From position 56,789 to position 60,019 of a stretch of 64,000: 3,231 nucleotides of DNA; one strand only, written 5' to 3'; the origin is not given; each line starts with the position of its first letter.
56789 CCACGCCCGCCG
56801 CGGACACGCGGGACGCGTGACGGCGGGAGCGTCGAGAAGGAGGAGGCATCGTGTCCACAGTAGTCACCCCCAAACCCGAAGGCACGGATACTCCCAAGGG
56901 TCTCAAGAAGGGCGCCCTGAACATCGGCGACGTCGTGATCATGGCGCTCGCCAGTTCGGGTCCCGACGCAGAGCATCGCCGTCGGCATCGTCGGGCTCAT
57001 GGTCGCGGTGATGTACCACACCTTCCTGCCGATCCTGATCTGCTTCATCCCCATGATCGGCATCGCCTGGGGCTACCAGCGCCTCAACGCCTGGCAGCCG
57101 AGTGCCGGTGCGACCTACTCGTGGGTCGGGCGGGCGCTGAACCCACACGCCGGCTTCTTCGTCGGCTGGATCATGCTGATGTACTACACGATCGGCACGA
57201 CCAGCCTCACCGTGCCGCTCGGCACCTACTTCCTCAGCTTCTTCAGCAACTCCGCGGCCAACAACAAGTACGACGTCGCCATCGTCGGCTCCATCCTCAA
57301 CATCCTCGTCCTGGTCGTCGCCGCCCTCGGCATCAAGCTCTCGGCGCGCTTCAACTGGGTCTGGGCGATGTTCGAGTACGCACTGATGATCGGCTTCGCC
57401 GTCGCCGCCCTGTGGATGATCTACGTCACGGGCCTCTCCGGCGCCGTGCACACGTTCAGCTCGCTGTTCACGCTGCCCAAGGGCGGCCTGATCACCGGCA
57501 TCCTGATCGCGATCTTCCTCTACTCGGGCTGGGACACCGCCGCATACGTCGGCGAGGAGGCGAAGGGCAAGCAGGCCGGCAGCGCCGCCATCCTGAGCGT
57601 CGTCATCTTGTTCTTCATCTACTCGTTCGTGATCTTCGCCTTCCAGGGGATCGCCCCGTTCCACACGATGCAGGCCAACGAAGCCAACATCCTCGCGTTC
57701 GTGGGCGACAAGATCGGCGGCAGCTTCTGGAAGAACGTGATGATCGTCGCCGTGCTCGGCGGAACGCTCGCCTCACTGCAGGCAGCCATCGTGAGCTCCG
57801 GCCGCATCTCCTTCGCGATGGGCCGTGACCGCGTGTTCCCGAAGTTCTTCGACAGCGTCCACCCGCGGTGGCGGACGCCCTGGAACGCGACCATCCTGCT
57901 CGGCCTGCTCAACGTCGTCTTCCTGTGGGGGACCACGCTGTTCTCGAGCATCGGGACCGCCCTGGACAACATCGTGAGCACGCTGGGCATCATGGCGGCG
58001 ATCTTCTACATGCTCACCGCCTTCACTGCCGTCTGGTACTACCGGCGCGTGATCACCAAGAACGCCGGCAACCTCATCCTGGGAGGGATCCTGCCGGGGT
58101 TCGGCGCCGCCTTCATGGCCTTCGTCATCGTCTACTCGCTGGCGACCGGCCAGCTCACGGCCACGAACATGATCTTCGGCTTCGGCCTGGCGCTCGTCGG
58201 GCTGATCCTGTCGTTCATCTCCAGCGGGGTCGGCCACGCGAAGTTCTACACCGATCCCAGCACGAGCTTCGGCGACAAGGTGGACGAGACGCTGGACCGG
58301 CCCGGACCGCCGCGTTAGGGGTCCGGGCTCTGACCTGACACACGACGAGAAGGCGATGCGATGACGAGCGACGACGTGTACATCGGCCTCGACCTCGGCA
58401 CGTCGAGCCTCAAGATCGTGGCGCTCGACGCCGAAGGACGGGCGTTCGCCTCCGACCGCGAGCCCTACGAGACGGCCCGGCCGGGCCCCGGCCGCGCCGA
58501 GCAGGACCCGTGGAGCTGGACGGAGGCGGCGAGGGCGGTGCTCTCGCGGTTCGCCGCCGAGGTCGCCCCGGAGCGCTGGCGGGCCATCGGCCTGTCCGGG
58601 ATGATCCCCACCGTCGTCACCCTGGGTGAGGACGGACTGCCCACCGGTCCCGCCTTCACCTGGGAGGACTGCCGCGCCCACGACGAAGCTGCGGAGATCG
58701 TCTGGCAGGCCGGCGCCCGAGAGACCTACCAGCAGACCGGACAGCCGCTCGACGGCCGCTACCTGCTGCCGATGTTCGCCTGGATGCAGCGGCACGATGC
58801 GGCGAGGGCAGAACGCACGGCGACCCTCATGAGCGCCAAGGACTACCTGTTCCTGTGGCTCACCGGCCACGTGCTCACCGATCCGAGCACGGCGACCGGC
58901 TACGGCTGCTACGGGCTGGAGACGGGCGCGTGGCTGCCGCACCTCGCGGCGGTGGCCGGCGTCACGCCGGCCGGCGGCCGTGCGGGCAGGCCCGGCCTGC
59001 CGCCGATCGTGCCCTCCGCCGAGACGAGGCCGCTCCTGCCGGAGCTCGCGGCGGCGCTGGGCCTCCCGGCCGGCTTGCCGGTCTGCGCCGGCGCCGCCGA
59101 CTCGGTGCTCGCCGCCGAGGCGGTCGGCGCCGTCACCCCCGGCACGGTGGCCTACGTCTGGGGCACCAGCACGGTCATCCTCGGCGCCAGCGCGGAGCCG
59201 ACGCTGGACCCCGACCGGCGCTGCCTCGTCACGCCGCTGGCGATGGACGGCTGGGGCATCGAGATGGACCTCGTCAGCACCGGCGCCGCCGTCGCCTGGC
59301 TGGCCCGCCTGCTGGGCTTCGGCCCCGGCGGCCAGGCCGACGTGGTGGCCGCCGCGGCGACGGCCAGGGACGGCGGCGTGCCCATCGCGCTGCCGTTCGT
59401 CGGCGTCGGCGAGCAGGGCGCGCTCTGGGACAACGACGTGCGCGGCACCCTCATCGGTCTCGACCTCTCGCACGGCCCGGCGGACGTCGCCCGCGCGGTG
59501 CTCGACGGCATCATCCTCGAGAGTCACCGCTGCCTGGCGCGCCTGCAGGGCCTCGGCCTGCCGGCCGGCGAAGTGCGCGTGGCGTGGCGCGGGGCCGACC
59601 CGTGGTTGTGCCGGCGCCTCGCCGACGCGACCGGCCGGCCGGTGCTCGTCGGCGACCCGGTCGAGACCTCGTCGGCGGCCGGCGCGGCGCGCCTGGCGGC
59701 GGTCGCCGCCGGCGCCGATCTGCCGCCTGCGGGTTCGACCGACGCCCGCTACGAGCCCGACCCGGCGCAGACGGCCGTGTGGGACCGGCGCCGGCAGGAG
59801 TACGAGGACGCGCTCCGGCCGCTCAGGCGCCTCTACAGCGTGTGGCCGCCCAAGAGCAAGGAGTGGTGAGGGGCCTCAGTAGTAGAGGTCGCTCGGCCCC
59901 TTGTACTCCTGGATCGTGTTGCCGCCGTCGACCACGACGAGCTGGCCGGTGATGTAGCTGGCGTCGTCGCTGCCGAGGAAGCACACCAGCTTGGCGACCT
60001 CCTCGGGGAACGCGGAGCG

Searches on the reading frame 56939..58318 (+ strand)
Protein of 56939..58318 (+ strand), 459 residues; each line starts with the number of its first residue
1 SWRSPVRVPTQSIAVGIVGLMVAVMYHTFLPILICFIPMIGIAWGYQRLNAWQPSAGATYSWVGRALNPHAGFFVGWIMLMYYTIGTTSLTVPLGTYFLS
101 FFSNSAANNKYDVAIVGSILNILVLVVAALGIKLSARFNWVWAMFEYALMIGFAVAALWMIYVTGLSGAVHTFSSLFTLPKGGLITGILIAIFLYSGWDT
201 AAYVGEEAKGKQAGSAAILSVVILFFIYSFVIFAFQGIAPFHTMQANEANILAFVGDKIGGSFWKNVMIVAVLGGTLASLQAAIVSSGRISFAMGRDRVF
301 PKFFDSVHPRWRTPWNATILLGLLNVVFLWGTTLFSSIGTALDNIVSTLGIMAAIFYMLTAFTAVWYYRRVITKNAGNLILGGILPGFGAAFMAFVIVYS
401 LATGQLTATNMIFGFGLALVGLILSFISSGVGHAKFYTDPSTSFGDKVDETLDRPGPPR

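Call 74: search_protein_families(library=pfam, proteins=[window:56939-58318:+], max_evalue=0.00001)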
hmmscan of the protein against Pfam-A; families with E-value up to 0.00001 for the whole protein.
window:56939-58318:+ (459 aa): 2 families
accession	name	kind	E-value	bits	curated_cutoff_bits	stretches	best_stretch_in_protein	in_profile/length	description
PF13520.12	AA_permease_2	-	4.3e-38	131.8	27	1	30-411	32-417/427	Amino acid permease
PF00324.27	AA_permease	-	4.1e-20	72.4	24.6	1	27-379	30-392/470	Amino acid permease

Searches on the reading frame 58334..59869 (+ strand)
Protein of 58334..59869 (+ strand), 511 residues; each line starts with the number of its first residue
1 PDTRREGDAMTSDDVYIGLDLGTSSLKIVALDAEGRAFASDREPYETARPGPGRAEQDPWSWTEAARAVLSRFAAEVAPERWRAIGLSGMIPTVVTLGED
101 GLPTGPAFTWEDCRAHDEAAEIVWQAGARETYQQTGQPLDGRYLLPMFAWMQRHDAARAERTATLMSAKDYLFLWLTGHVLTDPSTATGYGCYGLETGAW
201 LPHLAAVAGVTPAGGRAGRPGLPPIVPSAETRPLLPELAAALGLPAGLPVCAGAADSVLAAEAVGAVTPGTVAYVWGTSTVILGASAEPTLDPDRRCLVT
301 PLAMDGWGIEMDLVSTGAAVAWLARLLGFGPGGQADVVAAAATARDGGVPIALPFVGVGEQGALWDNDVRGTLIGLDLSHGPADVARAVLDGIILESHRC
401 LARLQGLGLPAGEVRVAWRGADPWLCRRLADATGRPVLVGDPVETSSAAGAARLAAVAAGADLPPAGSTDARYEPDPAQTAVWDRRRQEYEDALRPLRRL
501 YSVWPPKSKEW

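Call 74: search_protein_families(library=pfam, proteins=[window:58334-59869:+], max_evalue=0.00001)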
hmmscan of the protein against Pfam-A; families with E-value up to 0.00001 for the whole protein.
window:58334-59869:+ (511 aa): 2 families
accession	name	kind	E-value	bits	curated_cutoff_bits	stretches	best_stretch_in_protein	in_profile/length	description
PF00370.27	FGGY_N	-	1.3e-40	140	28.8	1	15-261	1-243/245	FGGY family of carbohydrate kinases, N-terminal domain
PF02782.22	FGGY_C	-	8.5e-21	75.1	27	1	273-459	2-198/198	FGGY family of carbohydrate kinases, C-terminal domain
